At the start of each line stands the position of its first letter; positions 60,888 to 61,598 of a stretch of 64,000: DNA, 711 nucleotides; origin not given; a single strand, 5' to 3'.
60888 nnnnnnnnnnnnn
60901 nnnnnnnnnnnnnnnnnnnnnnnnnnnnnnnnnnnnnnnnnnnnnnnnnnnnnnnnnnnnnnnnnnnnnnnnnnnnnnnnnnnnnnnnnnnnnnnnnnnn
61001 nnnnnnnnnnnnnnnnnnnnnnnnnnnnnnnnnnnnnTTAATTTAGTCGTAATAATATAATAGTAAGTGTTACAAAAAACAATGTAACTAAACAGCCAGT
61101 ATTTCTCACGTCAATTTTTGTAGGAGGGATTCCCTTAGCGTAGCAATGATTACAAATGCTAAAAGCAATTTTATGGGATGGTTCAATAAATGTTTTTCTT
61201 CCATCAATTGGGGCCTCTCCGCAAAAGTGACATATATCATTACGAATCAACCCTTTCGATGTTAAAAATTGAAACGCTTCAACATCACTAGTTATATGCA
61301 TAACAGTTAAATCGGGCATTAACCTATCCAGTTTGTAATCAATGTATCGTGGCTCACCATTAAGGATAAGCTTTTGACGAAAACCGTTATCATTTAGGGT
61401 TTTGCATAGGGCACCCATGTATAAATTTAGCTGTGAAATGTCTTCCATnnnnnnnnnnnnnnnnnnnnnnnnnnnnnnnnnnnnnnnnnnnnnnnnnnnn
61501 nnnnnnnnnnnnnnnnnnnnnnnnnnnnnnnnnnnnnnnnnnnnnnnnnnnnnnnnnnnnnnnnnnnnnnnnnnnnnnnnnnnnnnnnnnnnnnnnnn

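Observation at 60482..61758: XRE regulator divergent from a membrane-anchored protein + zinc-ribbon tail-anchored protein pair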

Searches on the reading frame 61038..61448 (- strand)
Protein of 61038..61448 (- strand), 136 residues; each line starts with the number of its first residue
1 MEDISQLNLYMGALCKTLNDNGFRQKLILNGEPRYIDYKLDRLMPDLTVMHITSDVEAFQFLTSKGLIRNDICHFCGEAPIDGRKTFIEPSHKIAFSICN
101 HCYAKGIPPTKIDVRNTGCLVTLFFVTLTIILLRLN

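Call 3: search_protein_families(library=pfam, proteins=[window:61038-61448:-], max_evalue=0.1)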
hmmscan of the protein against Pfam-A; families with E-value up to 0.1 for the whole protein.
window:61038-61448:- (136 aa): 1 family
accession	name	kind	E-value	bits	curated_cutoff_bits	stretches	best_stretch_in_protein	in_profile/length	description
PF05290.17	Baculo_IE-1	-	0.0089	16.4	33.1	1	52-105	65-113/141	Baculovirus immediate-early protein (IE-0)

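Call 6: search_protein_families(library=phrogs, proteins=[window:61038-61448:-], max_evalue=0.1)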
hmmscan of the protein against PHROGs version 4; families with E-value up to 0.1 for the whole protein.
window:61038-61448:- (136 aa): 0 families

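Call 7: search_protein_families(library=padloc, proteins=[window:61038-61448:-], max_evalue=0.1)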
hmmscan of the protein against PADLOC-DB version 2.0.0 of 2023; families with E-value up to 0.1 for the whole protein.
window:61038-61448:- (136 aa): 0 families

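Call 8: search_protein_families(library=ncbifam, proteins=[window:61038-61448:-], max_evalue=0.1)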
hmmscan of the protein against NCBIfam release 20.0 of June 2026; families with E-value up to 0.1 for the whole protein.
window:61038-61448:- (136 aa): 0 families

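Call 9: find_homologous_proteins(query=window:61038-61448:-, max_evalue=0.001)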
Query window:61038-61448:- (136 aa): 3 proteins with E <= 0.001 among 10 candidates.
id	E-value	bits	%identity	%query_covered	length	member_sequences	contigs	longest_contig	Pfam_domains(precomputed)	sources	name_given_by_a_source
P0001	7.8e-88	309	100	100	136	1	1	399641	-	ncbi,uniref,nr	ncbi:hypothetical protein [Runella aurantiaca]|uniref:Uncharacterized protein n=1 Tax=Runella aurant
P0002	1.3e-65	237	77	99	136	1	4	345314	-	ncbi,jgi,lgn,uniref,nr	ncbi:hypothetical protein [Runella zeae]|uniref:hypothetical protein n=1 Tax=Runella zeae TaxID=9425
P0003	2.3e-28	117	42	99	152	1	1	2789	-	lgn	-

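Call 11: find_encoding_contigs(protein=P0002, flank=10000, max_places=4)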
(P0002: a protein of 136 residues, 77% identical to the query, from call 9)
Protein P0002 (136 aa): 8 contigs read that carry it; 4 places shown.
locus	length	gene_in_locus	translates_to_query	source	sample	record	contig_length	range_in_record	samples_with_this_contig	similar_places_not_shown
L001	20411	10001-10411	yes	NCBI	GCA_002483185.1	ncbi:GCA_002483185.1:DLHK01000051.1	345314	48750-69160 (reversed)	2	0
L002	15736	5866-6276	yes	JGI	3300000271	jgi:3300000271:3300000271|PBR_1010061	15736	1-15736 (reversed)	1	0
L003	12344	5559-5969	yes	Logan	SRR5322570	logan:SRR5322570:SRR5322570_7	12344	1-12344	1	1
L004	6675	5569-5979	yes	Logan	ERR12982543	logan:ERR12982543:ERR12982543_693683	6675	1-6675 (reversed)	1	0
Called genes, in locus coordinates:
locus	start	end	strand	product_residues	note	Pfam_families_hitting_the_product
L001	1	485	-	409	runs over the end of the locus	PF01420:Methylase_S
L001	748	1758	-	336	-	PF17761:DUF1016_N, PF06250:YhcG_C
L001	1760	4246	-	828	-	PF12161:HsdM_N, PF02384:N6_Mtase, PF07669:Eco57I (faint)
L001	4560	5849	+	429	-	PF17293:Arm-DNA-bind_5, PF13102:Phage_int_SAM_5, PF00589:Phage_integrase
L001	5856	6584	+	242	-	-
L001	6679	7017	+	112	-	PF12728:HTH_17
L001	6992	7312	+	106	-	PF03374:ANT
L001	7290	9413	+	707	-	PF13481:AAA_25 (weak)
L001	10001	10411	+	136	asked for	-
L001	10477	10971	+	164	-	-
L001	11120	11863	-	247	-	PF00665:rve, PF13683:rve_3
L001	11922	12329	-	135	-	-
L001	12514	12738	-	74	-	PF13560:HTH_31, PF12844:HTH_19, PF01381:HTH_3, PF13443:HTH_26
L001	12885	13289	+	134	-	-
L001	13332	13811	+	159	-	-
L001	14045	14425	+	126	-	-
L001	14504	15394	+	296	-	PF13479:AAA_24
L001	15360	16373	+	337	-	PF12987:DUF3871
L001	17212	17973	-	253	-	PF00753:Lactamase_B, PF23023:Anti-Pycsar_Apyc1, PF12706:Lactamase_B_2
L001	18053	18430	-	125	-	PF00072:Response_reg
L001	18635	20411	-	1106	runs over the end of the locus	PF13620:CarboxypepD_reg, PF13715:CarbopepD_reg_2, PF25183:OMP_b-brl_4, PF00593:TonB_dep_Rec_b-barrel (weak)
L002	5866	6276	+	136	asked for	-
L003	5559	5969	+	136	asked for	-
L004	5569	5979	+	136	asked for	-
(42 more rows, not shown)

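Call 12: find_encoding_contigs(protein=P0003, flank=10000, max_places=4)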
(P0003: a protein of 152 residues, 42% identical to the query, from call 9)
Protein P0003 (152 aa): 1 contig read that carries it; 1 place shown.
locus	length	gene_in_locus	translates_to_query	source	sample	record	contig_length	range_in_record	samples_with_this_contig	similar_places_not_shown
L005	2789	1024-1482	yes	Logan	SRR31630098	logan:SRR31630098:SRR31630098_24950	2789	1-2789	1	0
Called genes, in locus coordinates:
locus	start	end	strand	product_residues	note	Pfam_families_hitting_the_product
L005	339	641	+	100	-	-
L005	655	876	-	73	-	PF13560:HTH_31, PF12844:HTH_19, PF01381:HTH_3, PF13443:HTH_26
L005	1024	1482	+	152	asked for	-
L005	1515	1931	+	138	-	-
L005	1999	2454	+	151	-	-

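Call 25: find_encoding_contigs(protein=P0001, flank=10000, max_places=3)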
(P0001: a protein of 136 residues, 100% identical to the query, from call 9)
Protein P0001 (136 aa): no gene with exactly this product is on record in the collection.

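Call 32: find_related_loci(query=A2, collection=genome_contigs, flank=10000)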
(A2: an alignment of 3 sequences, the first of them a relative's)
Query A2 (136 aa) in genome_contigs; peptide patterns used: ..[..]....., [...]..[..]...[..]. (x = any residue, [..] = any of these).
58 stretches matched a pattern, but none encodes a relative of the query by tblastn (E <= 1e-3).

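Call 33: search_solved_structures(query=A2, max_evalue=10)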
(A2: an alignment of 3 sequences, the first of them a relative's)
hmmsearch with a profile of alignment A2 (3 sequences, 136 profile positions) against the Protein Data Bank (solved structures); distinct sequences matched with E-value up to 10: 6.
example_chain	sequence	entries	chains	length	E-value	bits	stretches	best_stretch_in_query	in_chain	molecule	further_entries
8wtb_B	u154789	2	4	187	0.38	13.9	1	72-112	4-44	Protein-arginine kinase activator protein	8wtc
8zg8_A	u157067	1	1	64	0.55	13.4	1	73-106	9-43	E3 ubiquitin-protein ligase PRT1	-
8zgb_A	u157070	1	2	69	0.67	13.1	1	73-106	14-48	W-degron,E3 ubiquitin-protein ligase PRT1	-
8zg9_A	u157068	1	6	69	0.67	13.1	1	73-106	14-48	Y-degron,E3 ubiquitin-protein ligase PRT1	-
8zga_A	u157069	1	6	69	0.67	13.1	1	73-106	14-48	F-degron,E3 ubiquitin-protein ligase PRT1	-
9if7_24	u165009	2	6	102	1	12.5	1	6-69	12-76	Small nuclear ribonucleoprotein, putative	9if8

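Call 35: find_related_loci(query=A2, collection=viral_contigs, flank=10000)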
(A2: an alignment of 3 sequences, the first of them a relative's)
Query A2 (136 aa) in viral_contigs; peptide patterns used: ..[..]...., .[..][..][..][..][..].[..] (x = any residue, [..] = any of these).
373 stretches matched a pattern, but none encodes a relative of the query by tblastn (E <= 1e-3).

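Call 37: predict_structure(alignment_id=A2)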
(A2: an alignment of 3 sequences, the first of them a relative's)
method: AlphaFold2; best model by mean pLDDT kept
length: 136 residues; sequences in the alignment: 3
mean_pLDDT: 58.1   pTM: 0.42
mean pLDDT of the five models: 58.1, 54.2, 43.2, 41.7, 40.3
residues with pLDDT >= 90: 0; 70-90: 11; 50-70: 98; < 50: 27
segments of 3 or more residues with pLDDT < 50: 70-74, 80-82, 107-121
pLDDT, mean of each block of 10 residues (from residue 1): 60 68 60 61 58 65 58 50 52 60 52 36 64 75
secondary structure, 60 per line:
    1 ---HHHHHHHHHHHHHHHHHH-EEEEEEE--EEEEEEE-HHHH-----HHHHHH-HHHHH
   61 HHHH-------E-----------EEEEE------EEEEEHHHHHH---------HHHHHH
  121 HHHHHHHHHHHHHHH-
elements in order: H4-21 E23-29 E32-38 H40-43 H49-54 H56-64 E84-88 E95-99 H100-105 H115-135

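Call 45: search_protein_representatives(alignment_id=A2)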
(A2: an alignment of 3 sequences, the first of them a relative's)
Query: 3 sequences, 136 profile positions. Proteins with E-value up to 0.001 (for the whole library): 88; up to 1e-10: 32; up to 1e-30: 6. The best 88 are listed.
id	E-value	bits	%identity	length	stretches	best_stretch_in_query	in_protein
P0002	3.1e-75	266.8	-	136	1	1-135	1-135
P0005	3.7e-37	143.5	-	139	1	1-133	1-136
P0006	3.7e-33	130.6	-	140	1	1-133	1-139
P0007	8.3e-32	126.2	-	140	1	1-133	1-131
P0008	1.8e-31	125.1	-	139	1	1-132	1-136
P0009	4.8e-31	123.7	-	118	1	27-133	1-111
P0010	5.8e-30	120.2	-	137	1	1-132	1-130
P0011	1.2e-27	112.7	-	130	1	1-128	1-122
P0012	1.4e-25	106.0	-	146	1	1-134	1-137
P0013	2.4e-25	105.3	-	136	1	1-132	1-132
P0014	8.3e-25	103.5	-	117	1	30-135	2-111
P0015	4.1e-23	98.0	-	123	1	2-111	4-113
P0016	1.8e-22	96.0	-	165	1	3-106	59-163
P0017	2.8e-22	95.4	-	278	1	7-105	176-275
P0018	2.3e-21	92.4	-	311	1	6-134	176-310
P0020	4.3e-19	85.0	-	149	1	3-133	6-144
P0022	5.7e-17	78.2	-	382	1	5-122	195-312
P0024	1.9e-15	73.2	-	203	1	1-120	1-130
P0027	7.6e-14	68.0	-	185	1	4-132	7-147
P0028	1.0e-13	67.6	-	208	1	1-121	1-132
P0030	1.3e-13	67.3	-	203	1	6-122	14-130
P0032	1.8e-12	63.6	-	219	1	4-124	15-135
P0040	9.7e-10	54.7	-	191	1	1-121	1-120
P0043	1.5e-09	54.2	-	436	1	7-132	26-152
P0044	1.5e-09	54.1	-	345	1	11-129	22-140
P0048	6.0e-09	52.2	-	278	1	7-133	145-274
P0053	2.3e-08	50.3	-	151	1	6-126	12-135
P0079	5.4e-05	39.4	-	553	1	9-104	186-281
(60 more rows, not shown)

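Call 49: search_protein_families(library=pfam, proteins=[P0024, P0028, P0022, P0017, P0018, P0043, P0044, P0048, P0032, P0027], max_evalue=0.01)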
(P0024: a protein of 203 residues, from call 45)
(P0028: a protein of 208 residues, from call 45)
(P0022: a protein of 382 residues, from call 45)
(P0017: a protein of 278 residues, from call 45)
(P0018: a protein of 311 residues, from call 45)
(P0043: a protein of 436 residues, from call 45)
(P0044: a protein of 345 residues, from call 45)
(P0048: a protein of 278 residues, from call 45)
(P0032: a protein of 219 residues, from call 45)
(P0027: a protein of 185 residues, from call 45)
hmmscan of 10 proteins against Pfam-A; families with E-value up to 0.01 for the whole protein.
P0024 (203 aa): 0 families

P0028 (208 aa): 0 families

P0022 (382 aa): 0 families

P0017 (278 aa): 1 family
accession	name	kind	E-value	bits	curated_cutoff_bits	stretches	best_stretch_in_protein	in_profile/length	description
PF06689.19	zf-C4_ClpX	-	0.0084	16.4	27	0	242-272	2-29/39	ClpX C4-type zinc finger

P0018 (311 aa): 1 family
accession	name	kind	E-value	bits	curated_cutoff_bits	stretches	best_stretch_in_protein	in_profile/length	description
PF12674.12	Zn_ribbon_2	-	0.0093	17.1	22.5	0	240-281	1-42/81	Putative zinc ribbon domain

P0043 (436 aa): 2 families
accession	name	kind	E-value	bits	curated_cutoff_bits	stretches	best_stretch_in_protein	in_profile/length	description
PF12760.12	Zn_ribbon_IS1595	-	0.0021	18.4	25.4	1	72-121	3-45/46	Transposase zinc-ribbon domain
PF12674.12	Zn_ribbon_2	-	0.0052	17.9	22.5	1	90-134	2-45/81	Putative zinc ribbon domain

P0044 (345 aa): 0 families

P0048 (278 aa): 9 families
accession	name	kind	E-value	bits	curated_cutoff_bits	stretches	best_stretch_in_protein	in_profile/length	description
PF13424.12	TPR_12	-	3.1e-11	43.8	30.1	1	38-98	16-76/77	Tetratricopeptide repeat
PF00515.34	TPR_1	-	2.4e-07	30.7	27.8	1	76-96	10-30/34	Tetratricopeptide repeat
PF07719.23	TPR_2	-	1.3e-06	28.5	27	1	76-96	10-30/34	Tetratricopeptide repeat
PF13181.12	TPR_8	-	8.8e-06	25.9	25.7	1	70-96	4-30/34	Tetratricopeptide repeat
PF13374.12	TPR_10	-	9.2e-05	22.8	27.5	0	73-106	8-41/42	Tetratricopeptide repeat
PF24885.1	TPR_NPHP3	-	0.00044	20.1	100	1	19-121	93-195/239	Nephrocystin-3 TPR domain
PF04212.24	MIT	-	0.002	18.6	30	0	77-114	14-52/66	MIT (microtubule interacting and transport) domain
PF17140.10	DUF5113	-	0.0029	18.1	27.1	0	19-61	2-44/161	Domain of unknown function (DUF5113)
PF19463.4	DUF6000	-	0.0059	16.9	25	1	53-155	76-178/185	Family of unknown function (DUF6000)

P0032 (219 aa): 0 families

P0027 (185 aa): 0 families

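Call 51: search_protein_families(library=ncbifam, proteins=[P0024, P0028, P0040, P0022, P0005, P0020, P0053, P0044, P0079, P0018], max_evalue=0.01)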
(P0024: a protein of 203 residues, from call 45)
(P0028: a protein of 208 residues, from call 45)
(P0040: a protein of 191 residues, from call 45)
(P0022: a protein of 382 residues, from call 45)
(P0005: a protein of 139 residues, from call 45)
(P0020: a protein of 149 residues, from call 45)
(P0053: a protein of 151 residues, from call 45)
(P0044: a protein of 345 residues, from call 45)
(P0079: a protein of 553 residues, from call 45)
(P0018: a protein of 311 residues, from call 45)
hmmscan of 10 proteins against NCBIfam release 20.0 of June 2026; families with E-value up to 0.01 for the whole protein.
P0024 (203 aa): 1 family
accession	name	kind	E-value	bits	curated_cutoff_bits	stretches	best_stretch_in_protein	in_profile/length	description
NF041770.1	CFI_box_CTERM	domain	2.2e-17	62.6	40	1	129-194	1-66/69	CFI-box-CTERM domain-containing protein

P0028 (208 aa): 1 family
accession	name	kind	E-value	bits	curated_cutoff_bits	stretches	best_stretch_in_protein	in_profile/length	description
NF041770.1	CFI_box_CTERM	domain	9.7e-21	73.4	40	1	130-194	1-65/69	CFI-box-CTERM domain-containing protein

P0040 (191 aa): 3 families
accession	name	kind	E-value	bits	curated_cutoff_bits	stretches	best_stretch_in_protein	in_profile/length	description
NF041770.1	CFI_box_CTERM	domain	2.2e-20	72.2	40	1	118-185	1-68/69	CFI-box-CTERM domain-containing protein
TIGR03655.1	anti_R_Lar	subfamily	0.00021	21.5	39.6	1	70-106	4-40/55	Lar family restriction alleviation protein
NF047912.1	ECs_2282_CxxC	subfamily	0.0092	15.9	37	0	70-115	5-48/60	ECs_2282 family putative zinc-binding protein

P0022 (382 aa): 1 family
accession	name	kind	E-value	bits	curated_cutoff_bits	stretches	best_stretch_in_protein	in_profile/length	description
NF041770.1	CFI_box_CTERM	domain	5.2e-20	71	40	1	309-373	1-65/69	CFI-box-CTERM domain-containing protein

P0005 (139 aa): 0 families

P0020 (149 aa): 1 family
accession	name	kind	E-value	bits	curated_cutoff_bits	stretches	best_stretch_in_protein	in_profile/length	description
NF047912.1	ECs_2282_CxxC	subfamily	0.0094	15.8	37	0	78-115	4-39/60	ECs_2282 family putative zinc-binding protein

P0053 (151 aa): 0 families

P0044 (345 aa): 0 families

P0079 (553 aa): 0 families

P0018 (311 aa): 0 families

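Call 56: find_related_loci(query=A5, collection=genome_contigs, flank=6000)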
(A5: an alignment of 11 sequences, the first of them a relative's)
Query A5 (136 aa) in genome_contigs; peptide patterns used: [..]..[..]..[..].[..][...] (x = any residue, [..] = any of these).
44 stretches matched a pattern, but none encodes a relative of the query by tblastn (E <= 1e-3).

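Call 57: find_related_loci(query=A5, collection=metagenome_contigs, flank=6000)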
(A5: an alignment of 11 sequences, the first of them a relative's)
Query A5 (136 aa) in metagenome_contigs; peptide patterns used: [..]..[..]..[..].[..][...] (x = any residue, [..] = any of these).
185 stretches matched a pattern; 2 encode a relative of the query (tblastn E <= 1e-3); 2 distinct loci.
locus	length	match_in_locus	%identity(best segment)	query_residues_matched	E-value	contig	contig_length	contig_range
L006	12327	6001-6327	44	10-120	2e-31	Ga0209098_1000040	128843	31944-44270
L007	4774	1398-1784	36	1-131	3e-24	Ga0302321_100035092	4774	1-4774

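Call 58: find_homologous_proteins(query=A4, max_evalue=0.001)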
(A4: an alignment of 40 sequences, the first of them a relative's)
Query A4 (40 sequences) (136 aa, profile of the alignment): 80 proteins with E <= 0.001 among 2188 candidates.
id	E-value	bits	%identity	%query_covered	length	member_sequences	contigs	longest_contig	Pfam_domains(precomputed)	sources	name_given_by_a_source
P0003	5.5e-44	167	42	99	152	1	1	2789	-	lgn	-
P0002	2.4e-40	156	77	99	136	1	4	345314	-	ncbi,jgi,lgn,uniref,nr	ncbi:hypothetical protein [Runella zeae]|uniref:hypothetical protein n=1 Tax=Runella zeae TaxID=9425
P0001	5.4e-40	154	100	100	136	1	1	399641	-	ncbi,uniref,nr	ncbi:hypothetical protein [Runella aurantiaca]|uniref:Uncharacterized protein n=1 Tax=Runella aurant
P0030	4.7e-36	142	28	86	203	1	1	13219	-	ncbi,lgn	-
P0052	3.3e-35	139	26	90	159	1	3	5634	-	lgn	-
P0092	4.5e-33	132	27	90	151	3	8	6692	-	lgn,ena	-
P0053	4.8e-33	132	30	92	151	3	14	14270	-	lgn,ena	-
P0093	5.2e-33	132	23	96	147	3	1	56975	-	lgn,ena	-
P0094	9.4e-33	131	30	84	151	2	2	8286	-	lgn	-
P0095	5.0e-32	129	27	90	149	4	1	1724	-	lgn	-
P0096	5.7e-32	128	27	90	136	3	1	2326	-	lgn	-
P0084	1.0e-31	128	24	96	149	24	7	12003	-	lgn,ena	-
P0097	2.0e-31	127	27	96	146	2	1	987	-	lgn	-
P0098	2.2e-31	126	27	90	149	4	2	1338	-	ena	-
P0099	2.7e-31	126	28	90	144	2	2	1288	-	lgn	-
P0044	7.1e-31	125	28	90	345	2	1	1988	-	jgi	jgi:hypothetical protein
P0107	1.4e-30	124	26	96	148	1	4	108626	-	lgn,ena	-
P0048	6.2e-29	119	29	90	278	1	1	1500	PF00515.35,PF13424.13,PF13181.13,PF07719.24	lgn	-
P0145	2.1e-24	104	29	42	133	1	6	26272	-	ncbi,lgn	-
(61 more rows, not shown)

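Call 63: find_encoding_contigs(protein=P0107, flank=6000, max_places=2)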
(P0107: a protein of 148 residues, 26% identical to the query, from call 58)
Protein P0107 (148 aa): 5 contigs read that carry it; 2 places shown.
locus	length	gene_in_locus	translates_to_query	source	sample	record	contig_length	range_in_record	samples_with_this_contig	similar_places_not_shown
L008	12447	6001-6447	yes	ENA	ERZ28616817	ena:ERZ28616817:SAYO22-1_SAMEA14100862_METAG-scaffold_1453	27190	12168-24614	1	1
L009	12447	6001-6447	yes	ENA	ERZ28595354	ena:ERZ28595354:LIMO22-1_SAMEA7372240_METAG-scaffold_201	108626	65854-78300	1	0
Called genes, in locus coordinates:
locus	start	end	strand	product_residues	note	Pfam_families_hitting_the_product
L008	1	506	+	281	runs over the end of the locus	PF12541:DUF3737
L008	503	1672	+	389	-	PF00155:Aminotran_1_2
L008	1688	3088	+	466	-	PF01554:MatE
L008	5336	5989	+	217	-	-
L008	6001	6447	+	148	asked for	-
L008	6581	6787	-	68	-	PF10771:DUF2582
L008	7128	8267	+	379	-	PF25919:BSH_CusB (faint), PF25917:BSH_RND, PF25973:BSH_CzcB, PF25885:HH_EMRA (weak), PF25876:HH_MFP_RND, PF25944:Beta-barrel_RND, PF25967:RND-MFP_C, PF25989:YknX_C (weak), +1 more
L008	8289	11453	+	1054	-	PF00873:ACR_tran, PF03176:MMPL, PF02355:SecD_SecF_C, PF03176:MMPL (weak)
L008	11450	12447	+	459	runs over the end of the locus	PF02321:OEP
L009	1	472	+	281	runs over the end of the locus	PF12541:DUF3737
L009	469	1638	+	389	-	PF00155:Aminotran_1_2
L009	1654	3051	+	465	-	PF01554:MatE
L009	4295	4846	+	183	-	PF01554:MatE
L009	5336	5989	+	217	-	-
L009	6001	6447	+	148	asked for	-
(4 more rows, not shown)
